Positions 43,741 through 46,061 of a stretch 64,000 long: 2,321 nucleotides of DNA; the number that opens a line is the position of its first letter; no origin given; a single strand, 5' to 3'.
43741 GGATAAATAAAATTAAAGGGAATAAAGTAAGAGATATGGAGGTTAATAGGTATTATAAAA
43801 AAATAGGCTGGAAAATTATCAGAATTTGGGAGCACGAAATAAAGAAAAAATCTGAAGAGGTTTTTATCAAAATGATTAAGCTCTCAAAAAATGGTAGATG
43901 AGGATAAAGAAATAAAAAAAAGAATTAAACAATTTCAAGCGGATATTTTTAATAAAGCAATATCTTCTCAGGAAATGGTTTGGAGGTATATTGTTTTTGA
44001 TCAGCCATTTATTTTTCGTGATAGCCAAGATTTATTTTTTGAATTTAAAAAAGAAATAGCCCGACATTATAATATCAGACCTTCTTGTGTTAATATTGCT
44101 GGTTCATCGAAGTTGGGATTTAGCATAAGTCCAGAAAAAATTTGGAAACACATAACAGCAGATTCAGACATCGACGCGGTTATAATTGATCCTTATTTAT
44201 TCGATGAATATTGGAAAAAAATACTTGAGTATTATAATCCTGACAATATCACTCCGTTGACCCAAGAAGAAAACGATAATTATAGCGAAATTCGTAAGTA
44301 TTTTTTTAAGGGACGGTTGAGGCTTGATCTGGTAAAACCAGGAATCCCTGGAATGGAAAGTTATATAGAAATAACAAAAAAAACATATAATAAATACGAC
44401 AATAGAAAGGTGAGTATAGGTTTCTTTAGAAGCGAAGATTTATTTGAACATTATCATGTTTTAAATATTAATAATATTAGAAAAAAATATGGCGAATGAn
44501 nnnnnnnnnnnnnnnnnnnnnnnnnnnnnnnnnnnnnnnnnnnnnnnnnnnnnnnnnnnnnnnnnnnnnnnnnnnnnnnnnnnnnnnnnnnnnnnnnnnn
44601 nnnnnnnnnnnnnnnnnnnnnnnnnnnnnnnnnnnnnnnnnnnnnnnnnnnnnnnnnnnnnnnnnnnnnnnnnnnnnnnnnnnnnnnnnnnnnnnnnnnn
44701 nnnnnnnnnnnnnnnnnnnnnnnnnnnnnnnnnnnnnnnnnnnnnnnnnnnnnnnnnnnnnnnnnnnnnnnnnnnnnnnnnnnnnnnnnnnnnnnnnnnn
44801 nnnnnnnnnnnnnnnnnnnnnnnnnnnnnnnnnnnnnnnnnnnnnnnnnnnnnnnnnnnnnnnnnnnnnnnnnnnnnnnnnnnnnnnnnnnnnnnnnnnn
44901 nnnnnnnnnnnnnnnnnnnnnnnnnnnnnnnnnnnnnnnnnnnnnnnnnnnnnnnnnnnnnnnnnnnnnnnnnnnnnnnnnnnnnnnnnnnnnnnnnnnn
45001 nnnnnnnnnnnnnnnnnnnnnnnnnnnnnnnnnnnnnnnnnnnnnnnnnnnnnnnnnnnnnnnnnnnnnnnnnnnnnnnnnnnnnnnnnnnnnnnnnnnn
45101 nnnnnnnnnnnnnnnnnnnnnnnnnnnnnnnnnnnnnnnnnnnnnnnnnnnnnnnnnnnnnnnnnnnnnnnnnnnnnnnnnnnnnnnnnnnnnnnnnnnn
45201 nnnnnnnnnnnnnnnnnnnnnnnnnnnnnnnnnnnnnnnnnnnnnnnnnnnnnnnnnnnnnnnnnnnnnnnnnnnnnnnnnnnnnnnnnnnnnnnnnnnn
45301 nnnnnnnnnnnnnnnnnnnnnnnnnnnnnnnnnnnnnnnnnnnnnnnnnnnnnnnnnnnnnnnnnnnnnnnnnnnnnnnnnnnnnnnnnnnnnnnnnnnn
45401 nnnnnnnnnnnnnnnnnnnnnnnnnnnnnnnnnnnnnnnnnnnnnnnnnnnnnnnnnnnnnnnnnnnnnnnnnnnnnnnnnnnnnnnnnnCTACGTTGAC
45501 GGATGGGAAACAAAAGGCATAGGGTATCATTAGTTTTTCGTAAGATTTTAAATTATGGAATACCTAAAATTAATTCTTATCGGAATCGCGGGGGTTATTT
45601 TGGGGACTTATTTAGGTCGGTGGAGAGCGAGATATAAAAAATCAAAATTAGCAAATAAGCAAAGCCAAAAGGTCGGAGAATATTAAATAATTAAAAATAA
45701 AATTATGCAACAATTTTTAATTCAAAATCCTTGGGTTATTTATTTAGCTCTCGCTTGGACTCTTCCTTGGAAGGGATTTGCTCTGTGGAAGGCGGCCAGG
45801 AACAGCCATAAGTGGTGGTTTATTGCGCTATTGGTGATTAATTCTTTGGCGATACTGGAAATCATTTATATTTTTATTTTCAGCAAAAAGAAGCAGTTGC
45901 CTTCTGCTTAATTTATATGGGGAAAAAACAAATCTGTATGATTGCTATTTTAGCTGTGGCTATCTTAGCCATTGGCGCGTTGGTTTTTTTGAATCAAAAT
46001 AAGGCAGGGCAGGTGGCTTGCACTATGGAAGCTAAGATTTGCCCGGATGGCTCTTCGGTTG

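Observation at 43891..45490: Operonic pair of a minimal nucleotidyltransferase-fold protein and a standalone DUF262 protein: a candidate novel defence module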

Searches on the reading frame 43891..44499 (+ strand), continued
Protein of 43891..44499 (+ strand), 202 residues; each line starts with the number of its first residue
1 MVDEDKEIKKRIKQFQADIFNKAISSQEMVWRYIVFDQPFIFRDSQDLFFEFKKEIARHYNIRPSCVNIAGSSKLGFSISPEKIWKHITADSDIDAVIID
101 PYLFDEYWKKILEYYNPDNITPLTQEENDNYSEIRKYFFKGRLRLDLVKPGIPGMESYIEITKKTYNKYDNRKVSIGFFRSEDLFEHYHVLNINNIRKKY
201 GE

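Call 104: find_homologous_proteins(query=A2, max_evalue=0.00001)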
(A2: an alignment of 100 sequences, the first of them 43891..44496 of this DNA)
Query A2 (100 sequences) (202 aa, profile of the alignment): 167 proteins with E <= 0.00001 among 2444 candidates; the best 120 are listed.
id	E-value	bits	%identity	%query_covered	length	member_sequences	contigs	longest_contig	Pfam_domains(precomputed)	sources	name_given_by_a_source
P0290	9.7e-68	246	30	94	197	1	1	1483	-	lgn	-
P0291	1.6e-67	245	29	98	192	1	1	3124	-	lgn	-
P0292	2.4e-67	244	29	97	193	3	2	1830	-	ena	-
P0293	3.4e-67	244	31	73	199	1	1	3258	-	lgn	-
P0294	9.8e-66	239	28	94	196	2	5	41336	-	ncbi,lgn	-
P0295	2.4e-65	238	38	94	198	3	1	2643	-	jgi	jgi:predicted nucleotidyltransferase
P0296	2.6e-65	238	33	96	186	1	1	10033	-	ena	-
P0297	2.2e-64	235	29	92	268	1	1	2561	-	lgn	-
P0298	3.8e-64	234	32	70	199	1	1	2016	-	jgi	jgi:hypothetical protein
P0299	1.1e-63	233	33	74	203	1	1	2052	-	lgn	-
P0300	1.2e-63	232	35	71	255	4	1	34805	-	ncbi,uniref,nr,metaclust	ncbi:hypothetical protein ThimaDRAFT_4634 [Thiocapsa marina 5811]|uniref:Uncharacterized protein n=2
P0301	2.0e-63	232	27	94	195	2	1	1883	-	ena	-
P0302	2.5e-63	231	29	94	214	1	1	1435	-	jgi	jgi:hypothetical protein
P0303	2.6e-63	231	27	98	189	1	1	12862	-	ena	-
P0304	3.2e-63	231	36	95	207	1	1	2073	-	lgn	-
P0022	3.6e-63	231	34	99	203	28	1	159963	-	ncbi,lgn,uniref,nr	ncbi:MAG: hypothetical protein RM347_016820 [Nostoc sp. ChiQUE02]|uniref:hypothetical protein n=1 Ta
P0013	2.6e-61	225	38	97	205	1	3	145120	-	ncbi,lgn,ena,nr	nr:hypothetical protein [Clostridioides sp.]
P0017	1.5e-59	219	36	97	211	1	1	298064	-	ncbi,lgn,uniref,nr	ncbi:hypothetical protein [Bacillus sp. YKCMOAS1]|uniref:hypothetical protein n=1 Tax=Bacillus sp. Y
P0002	1.9e-55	206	61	97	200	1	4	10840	-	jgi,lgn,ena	-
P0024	8.1e-53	197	32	96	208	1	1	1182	-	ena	-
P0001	1.1e-51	193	100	100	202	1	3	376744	-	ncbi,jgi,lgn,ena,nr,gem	ncbi:MAG TPA: hypothetical protein P5089_00330 [Candidatus Portnoybacteria bacterium]|nr:hypothetica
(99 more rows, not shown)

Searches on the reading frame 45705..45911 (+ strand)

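Call 3: search_protein_families(library=pfam, proteins=[window:45705-45911:+], max_evalue=1)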
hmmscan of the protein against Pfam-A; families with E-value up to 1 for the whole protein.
window:45705-45911:+ (68 aa): 2 families
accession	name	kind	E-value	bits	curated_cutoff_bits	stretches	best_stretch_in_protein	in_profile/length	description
PF18893.5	DUF5652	-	1.5e-22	79.5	23.4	1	1-64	5-68/71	Family of unknown function (DUF5652)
PF03203.19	MerC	-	0.00029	21.8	27.6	1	4-51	32-78/108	MerC mercury resistance protein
